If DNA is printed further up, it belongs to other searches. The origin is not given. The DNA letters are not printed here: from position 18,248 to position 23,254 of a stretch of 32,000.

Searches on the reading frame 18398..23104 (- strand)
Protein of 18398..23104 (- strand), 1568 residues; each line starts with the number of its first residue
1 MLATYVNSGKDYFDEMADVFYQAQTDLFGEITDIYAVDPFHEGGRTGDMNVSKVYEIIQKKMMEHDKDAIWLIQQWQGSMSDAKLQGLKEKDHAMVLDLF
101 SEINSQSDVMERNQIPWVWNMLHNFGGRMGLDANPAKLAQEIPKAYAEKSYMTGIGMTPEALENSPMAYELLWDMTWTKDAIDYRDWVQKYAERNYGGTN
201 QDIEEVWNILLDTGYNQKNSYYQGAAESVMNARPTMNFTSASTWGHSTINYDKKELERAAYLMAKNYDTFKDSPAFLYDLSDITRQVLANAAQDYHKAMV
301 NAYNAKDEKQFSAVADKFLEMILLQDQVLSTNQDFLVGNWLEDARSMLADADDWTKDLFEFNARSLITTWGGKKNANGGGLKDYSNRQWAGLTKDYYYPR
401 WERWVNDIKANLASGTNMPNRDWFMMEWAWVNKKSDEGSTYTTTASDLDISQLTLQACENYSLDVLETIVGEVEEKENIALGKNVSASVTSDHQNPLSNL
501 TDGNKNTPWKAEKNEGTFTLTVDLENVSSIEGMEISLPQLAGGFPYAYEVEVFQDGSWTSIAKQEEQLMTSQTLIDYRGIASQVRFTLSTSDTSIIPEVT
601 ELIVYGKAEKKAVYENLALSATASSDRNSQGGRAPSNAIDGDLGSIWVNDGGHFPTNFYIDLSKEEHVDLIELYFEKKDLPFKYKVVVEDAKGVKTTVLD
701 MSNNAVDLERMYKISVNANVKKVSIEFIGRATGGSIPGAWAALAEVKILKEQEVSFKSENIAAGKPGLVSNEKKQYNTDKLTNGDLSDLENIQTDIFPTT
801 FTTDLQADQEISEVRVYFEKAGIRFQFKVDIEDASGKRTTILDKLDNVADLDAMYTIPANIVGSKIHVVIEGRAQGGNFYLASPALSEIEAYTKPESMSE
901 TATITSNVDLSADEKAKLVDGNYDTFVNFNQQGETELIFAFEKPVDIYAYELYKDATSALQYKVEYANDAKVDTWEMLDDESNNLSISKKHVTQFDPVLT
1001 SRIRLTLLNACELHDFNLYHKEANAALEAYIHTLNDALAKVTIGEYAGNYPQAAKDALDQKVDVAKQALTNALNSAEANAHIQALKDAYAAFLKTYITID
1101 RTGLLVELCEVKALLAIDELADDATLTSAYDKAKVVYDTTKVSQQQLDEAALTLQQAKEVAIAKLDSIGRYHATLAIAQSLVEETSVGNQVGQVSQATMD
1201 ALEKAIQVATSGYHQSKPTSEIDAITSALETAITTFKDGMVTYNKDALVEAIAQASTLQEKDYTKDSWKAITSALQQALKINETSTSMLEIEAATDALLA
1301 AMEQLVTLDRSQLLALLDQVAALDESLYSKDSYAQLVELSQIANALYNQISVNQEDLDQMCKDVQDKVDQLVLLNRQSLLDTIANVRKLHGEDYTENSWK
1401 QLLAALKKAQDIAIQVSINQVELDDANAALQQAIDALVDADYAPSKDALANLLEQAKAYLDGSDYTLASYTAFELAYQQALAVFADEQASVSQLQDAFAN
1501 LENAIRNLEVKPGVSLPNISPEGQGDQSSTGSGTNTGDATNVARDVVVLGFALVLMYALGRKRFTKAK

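Call 60: search_protein_families(library=pfam, proteins=[window:18398-23104:-], max_evalue=0.0001)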
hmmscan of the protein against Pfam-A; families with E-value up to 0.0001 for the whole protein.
window:18398-23104:- (1568 aa): 5 families
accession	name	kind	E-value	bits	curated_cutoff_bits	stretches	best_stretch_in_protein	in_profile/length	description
PF12972.12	NAGLU_C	-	1.1e-76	258.5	25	1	187-440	1-253/268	Alpha-N-acetylglucosaminidase (NAGLU) C-terminal domain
PF05089.18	NAGLU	-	2.4e-41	142.3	25.5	1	5-178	150-335/336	Alpha-N-acetylglucosaminidase (NAGLU) tim-barrel domain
PF00754.31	F5_F8_type_C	-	5.7e-31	107.7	28.2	3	485-591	2-115/127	F5/8 type C domain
PF22633.2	F5_F8_type_C_2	-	2.6e-30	105.3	27.8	2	499-575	1-79/91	NedA-like, galactose-binding domain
PF07554.19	FIVAR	-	2e-11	44.8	29.2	0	1379-1437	5-70/71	FIVAR domain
